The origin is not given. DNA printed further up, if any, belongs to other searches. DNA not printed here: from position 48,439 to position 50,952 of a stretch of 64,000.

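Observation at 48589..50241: Seventeen nucleotide differences and zero synonymous changes across the first ~1.6 kb of the two lipoprotein paralogs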

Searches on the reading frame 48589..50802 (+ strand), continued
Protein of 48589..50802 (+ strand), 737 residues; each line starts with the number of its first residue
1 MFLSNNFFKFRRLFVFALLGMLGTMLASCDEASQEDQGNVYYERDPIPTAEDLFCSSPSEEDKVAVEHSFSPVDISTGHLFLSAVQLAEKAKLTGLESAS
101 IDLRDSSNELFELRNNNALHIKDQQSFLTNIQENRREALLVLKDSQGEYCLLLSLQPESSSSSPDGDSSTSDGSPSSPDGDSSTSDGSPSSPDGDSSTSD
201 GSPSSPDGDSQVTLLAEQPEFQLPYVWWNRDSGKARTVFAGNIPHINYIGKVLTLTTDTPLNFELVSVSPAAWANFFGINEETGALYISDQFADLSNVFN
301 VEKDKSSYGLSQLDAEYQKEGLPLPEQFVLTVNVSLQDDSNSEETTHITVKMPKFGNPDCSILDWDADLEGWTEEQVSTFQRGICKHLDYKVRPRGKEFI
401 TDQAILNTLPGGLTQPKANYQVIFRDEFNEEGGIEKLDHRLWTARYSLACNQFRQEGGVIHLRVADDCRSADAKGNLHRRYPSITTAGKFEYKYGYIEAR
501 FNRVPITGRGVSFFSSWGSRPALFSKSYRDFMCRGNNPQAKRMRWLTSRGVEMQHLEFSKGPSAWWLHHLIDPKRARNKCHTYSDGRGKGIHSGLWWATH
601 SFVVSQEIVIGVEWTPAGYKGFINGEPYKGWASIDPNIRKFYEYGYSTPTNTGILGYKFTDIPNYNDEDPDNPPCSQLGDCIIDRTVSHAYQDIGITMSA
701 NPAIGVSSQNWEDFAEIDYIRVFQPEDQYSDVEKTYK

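Call 49: search_solved_structures(query=A2, max_evalue=1, show_alignments=2)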
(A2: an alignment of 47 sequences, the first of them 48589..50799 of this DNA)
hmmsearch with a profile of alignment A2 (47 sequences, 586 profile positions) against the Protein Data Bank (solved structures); distinct sequences matched with E-value up to 1: 26.
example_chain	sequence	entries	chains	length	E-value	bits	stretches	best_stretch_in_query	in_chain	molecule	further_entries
5wut_A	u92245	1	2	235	9.9e-12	47.6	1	252-332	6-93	ULam111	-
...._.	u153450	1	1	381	2.2e-09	39.8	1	249-331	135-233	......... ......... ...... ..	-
8xph_A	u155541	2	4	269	1.3e-08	37.3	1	252-339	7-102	Laminarinase PtLam | Laminarinase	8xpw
8xpk_A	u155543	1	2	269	1.3e-08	37.3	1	252-339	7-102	Laminarinase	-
6xqf_A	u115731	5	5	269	1.3e-08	37.3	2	249-331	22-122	GH16 family protein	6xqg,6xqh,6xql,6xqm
1ups_A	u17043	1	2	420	1.3e-08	37.3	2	536-569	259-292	GLCNAC-ALPHA-1,4-GAL-RELEASING ENDO-BETA-GALACTOSIDASE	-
6xof_A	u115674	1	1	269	1.5e-08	37.1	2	249-331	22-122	GH16 family protein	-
3azx_A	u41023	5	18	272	4e-07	32.4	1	249-331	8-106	Laminarinase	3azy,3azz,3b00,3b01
4dfs_A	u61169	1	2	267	8.1e-07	31.4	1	249-331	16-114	Glycoside hydrolase, family 16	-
4crq_A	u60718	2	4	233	2.3e-06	29.9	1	250-331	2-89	ENDO-1,3-BETA-GLUCANASE, FAMILY GH16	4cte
4bow_A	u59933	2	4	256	5.9e-06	28.5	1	253-347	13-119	ENDO-1,3-BETA-GLUCANASE, FAMILY GH16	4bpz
4bq1_A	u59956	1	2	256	4.5e-05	25.6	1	253-349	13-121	ENDO-1,3-BETA-GLUCANASE, FAMILY GH16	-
6jh5_A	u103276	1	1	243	0.00031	22.8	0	249-331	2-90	LamCAT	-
6jhj_A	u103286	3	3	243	0.00037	22.6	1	249-331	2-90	LamCAT | laminarinase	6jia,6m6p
9vmv_A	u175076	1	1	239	0.00037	22.6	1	253-331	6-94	Beta-1,3-glucanase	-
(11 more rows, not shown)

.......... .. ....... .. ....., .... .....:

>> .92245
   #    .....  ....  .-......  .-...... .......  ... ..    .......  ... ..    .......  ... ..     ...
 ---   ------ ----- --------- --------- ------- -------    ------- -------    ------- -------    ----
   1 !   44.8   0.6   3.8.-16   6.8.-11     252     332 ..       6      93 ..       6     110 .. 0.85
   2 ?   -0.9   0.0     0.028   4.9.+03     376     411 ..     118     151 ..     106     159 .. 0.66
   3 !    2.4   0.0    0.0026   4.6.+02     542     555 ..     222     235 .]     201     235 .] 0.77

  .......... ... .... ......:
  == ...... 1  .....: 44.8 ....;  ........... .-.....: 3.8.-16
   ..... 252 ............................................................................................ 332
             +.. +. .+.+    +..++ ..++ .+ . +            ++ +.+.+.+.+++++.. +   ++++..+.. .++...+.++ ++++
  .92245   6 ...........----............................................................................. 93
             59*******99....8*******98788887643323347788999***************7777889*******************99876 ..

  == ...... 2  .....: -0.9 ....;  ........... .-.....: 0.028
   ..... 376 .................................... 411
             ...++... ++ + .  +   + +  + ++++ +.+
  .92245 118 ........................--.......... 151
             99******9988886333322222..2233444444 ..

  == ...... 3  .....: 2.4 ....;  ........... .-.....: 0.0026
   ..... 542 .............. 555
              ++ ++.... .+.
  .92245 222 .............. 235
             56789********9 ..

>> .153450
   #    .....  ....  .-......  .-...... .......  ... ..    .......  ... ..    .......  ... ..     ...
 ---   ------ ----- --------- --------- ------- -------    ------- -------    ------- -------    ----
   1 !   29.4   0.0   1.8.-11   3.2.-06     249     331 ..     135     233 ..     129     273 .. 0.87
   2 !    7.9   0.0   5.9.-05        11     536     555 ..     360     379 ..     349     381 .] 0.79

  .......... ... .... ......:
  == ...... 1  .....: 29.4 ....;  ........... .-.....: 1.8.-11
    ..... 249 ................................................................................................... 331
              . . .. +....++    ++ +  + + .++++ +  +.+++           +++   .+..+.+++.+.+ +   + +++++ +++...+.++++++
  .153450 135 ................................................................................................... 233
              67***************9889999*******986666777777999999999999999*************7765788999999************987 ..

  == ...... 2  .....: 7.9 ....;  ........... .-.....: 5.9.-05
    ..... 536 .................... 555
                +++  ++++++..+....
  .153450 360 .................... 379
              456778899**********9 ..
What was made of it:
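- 49831..50799 (+): C-terminal GH16-like beta-jelly-roll domain (residues about 415-737). A family profile matches PDB GH16 laminarinases at E=1e-11 (call 49).
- On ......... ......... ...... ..: Profile-to-PDB search gives E=1e-11 to GH16 laminarinases (call 49).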

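Call 53: find_homologous_proteins(query=A3, max_evalue=0.00001)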
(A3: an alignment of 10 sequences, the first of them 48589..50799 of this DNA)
Query A3 (10 sequences) (737 aa, profile of the alignment): 4 proteins with E <= 0.00001 among 8000 candidates.
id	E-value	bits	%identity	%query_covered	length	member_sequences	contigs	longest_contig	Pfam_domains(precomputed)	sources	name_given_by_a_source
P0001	1.6e-284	964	100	100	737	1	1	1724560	-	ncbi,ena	-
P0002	2.6e-284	963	89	98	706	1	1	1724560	-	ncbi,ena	-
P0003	1.6e-270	918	67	98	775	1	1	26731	-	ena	-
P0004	4.9e-170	585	34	69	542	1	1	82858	-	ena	-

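Call 55: find_homologous_proteins(query=A4, max_evalue=1e-8)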
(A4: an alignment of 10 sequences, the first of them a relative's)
Query A4 (10 sequences) (735 aa, profile of the alignment): 3 proteins with E <= 1e-8 among 8000 candidates.
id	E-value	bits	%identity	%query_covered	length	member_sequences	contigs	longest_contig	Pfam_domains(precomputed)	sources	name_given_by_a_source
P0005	6.3e-227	773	100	100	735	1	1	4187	-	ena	-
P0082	2.1e-183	630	64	99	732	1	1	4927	-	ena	-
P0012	2.0e-96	342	68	66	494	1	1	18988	-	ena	-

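Call 57: find_encoding_contigs(protein=P0012, flank=10000, max_places=3)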
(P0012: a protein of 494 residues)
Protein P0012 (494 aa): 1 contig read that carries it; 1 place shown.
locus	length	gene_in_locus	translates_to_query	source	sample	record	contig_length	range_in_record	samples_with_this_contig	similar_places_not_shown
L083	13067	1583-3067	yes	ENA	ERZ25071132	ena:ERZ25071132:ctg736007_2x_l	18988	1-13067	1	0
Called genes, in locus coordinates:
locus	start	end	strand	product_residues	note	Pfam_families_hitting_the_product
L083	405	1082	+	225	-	-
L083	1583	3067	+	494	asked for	-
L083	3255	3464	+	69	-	-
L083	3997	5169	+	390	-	PF03130:HEAT_PBS (faint), PF13646:HEAT_2 (weak)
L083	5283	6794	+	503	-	PF00672:HAMP, PF07228:SpoIIE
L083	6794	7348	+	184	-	-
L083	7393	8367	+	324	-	-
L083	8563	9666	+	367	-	-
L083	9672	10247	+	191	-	PF02518:HATPase_c (faint)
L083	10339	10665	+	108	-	PF01740:STAS, PF13466:STAS_2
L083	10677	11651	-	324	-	PF00535:Glycos_transf_2, PF10111:Glyco_tranf_2_2 (weak)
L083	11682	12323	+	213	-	PF13875:DUF4202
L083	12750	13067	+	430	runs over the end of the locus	PF00589:Phage_integrase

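Call 63: predict_structure(alignment_id=A2)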
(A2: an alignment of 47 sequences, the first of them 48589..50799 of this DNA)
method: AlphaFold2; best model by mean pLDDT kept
length: 737 residues; sequences in the alignment: 47
mean_pLDDT: 74.2   pTM: 0.74
mean pLDDT of the five models: 74.2, 73.0, 72.5, 71.4, 71.3
residues with pLDDT >= 90: 225; 70-90: 232; 50-70: 149; < 50: 131
segments of 3 or more residues with pLDDT < 50: 1-8, 21-76, 78-85, 158-163, 165-188, 190-202, 207-212
pLDDT, mean of each block of 10 residues (from residue 1): 40 54 39 34 29 37 45 45 49 52 57 66 68 64 64 55 44 42 40 42 43 60 88 65 85 78 96 95 92 85 83 87 94 91 91 88 86 88 84 87 95 95 96 91 81 92 85 72 89 96 85 84 69 88 89 88 84 60 74 80 80 96 89 70 85 79 70 62 92 92 69 93 97 93
secondary structure, 60 per line:
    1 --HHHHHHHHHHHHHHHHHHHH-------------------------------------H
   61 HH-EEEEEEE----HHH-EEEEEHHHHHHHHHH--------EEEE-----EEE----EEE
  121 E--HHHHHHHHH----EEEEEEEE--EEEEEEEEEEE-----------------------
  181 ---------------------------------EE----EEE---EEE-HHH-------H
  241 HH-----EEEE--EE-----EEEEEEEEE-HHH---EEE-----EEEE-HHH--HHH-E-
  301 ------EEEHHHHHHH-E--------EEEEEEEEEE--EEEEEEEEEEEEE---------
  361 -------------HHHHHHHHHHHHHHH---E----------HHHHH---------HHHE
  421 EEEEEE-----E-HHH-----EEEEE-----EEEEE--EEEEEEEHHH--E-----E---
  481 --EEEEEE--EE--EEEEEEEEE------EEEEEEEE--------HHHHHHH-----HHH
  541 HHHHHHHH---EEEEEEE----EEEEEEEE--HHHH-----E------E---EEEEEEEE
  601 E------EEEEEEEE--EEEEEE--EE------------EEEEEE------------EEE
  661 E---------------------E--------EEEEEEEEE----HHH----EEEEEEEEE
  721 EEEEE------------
elements in order (helices of 4 or more, strands of 3 or more residues): H3-22 E64-70 E79-83 H84-93 E102-105 E111-113 E118-121 H124-132 E137-144 E147-157 E220-222 E226-228 E248-251 E261-269 E277-279 E285-288 E307-309 H310-316 E327-336 E339-351 H374-388 H403-407 E420-426 E442-446 E452-456 E459-465 E483-488 E495-503 E510-517 H526-532 H538-548 E552-558 E563-570 H573-576 E593-601 E608-615 E618-623 E640-645 E658-661 E692-700 E712-725
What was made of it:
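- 48676..49053 (+): N-terminal module (residues 30-155) of unknown fold. It holds 9 of the replacements: E51Q, D52G, E67G, P72L, H79R, V85K, A118V, Q124K and G147D. AlphaFold confidence here is low, with pLDDT about 30-68 (call 63).
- Tried and rejected: It succeeded only with 47 remote relatives (call 63).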

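Call 65: fold_search(model_id=the predicted structure, library=pdb)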
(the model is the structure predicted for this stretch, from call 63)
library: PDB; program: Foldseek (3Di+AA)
matches with E <= 10: 1464; with E <= 0.001: 262
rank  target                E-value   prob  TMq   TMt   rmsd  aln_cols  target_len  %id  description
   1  4bow_A                5.7e-11  1.00  0.23  0.61   7.5       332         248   14  Crystal structure of LamA_E269S from Z. galactanivorans in complex with laminaritriose and laminaritetraose (released 2013-12-18)
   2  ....                  7.1e-11  1.00  0.23  0.64   7.7       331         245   13  Crystal structure of CapGH16_3 enzyme retrieved from capybara gut metagenome (released 2024-10-23)
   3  4bpz_B                1.6e-10  1.00  0.24  0.64   7.2       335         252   16  Crystal structure of lamA_E269S from Zobellia galactanivorans in complex with a trisaccharide of 1,3-1,4-beta-D-glucan (released 2013-12-18)
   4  4bpz_A                1.9e-10  1.00  0.24  0.63   7.8       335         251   15  Crystal structure of lamA_E269S from Zobellia galactanivorans in complex with a trisaccharide of 1,3-1,4-beta-D-glucan (released 2013-12-18)
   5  1ups_B                2.8e-10  1.00  0.25  0.43   6.6       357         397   16  GlcNAc[alpha]1-4Gal releasing endo-[beta]-galactosidase from Clostridium perfringens (released 2004-11-25)
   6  4bq1_A                4.5e-10  1.00  0.23  0.64   7.3       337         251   16  Crystal structure of of LamAcat from Zobellia galactanivorans (released 2013-12-18)
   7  4dfs_A                7.0e-10  1.00  0.24  0.62   6.5       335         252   15  Structure of the catalytic domain of an endo-1,3-beta-glucanase (laminarinase) from Thermotoga petrophila RKU-1 (released 2012-03-14)
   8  4crq_A                7.4e-10  1.00  0.22  0.62   7.2       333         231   15  Crystal structure of the catalytic domain of the modular laminarinase ZgLamC mutant E142S (released 2015-01-14)
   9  1ups_A                1.3e-09  1.00  0.25  0.43   6.6       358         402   16  GlcNAc[alpha]1-4Gal releasing endo-[beta]-galactosidase from Clostridium perfringens (released 2004-11-25)
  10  3azx_A                2.0e-09  1.00  0.24  0.62   8.0       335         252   15  Crystal structure of the laminarinase catalytic domain from Thermotoga maritima MSB8 (released 2011-11-23)
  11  6xqm_A                3.6e-09  1.00  0.23  0.58   9.2       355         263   14  Crystal structure of SCLam E144S mutant, a non-specific endo-beta-1,3(4)-glucanase from family GH16, co-crystallized w (released 2021-02-10)
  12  3b01_B                6.5e-09  1.00  0.23  0.60   8.2       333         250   15  Crystal structure of the laminarinase catalytic domain from Thermotoga maritima MSB8 (released 2011-11-23)
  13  6xqh_A                6.8e-09  1.00  0.23  0.59   8.2       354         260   14  Crystal structure of SCLam E144S mutant, a non-specific endo-beta-1,3(4)-glucanase from family GH16, co-crystallized w (released 2021-02-10)
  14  6xqg_A                7.6e-09  1.00  0.23  0.61   7.4       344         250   14  Crystal structure of SCLam E144S mutant, a non-specific endo-beta-1,3(4)-glucanase from family GH16, co-crystallized w (released 2021-02-10)
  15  6xqf_A                9.0e-09  1.00  0.24  0.60   8.0       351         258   14  Crystal structure of SCLam E144S mutant, a non-specific endo-beta-1,3(4)-glucanase from family GH16, co-crystallized w (released 2021-02-10)
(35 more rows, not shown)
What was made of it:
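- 49831..50799 (+): Foldseek on the AlphaFold model gives GH16 with probability 1.0 and target TM about 0.6 (calls 63, 65).
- On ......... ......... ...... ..: Foldseek gives probability 1.0 and target TM 0.57-0.64 to many GH16 structures (call 65), using a model with pLDDT 74 overall and above 80 in this domain (call 63).
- GH16-like fold (calls 49, 63, 65).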
